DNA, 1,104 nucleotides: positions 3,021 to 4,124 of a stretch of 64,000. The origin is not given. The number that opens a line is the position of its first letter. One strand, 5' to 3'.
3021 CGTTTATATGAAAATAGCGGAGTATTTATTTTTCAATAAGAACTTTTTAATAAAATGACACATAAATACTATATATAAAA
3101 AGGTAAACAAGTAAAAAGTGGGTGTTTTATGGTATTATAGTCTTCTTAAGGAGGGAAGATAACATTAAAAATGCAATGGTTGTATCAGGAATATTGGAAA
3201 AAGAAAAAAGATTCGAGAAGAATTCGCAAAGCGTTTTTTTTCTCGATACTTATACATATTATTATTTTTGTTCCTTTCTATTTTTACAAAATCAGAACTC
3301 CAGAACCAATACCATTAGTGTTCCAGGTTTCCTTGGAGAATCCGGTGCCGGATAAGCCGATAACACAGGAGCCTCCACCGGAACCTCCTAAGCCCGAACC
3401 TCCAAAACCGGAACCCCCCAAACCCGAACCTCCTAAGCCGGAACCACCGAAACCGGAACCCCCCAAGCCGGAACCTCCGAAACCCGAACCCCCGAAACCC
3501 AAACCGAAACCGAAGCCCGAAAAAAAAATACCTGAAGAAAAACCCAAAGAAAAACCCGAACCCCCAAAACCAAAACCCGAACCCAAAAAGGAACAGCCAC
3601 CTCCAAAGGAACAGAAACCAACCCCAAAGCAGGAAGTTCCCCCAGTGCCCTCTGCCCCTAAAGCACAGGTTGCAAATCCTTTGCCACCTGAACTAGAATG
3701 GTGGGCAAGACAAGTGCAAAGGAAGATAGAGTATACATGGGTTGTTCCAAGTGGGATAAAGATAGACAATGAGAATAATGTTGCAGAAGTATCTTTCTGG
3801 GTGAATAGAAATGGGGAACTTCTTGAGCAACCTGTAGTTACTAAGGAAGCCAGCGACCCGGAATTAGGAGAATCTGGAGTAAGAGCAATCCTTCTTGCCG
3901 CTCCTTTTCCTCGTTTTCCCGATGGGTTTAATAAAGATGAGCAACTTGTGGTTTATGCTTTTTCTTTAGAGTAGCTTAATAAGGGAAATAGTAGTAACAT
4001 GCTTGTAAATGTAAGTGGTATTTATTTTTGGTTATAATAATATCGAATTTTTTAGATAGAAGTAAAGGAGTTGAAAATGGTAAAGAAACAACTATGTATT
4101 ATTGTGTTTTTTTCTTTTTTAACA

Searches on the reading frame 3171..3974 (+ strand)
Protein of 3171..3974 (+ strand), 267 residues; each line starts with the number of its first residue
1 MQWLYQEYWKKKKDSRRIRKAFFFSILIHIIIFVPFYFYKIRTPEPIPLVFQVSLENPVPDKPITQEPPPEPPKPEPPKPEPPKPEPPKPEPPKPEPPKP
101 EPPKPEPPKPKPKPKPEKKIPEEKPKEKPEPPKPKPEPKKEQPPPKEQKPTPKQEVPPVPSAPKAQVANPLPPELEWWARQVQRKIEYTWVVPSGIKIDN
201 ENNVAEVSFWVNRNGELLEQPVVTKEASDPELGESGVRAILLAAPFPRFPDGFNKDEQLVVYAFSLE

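Call 63: search_protein_families(library=pfam, proteins=[window:3171-3974:+], max_evalue=0.001)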
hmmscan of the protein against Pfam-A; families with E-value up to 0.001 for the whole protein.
window:3171-3974:+ (267 aa): 1 family
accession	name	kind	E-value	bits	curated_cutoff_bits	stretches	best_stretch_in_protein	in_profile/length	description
PF13103.11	TonB_2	-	3.3e-10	40.4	22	1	176-253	2-76/85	TonB C terminal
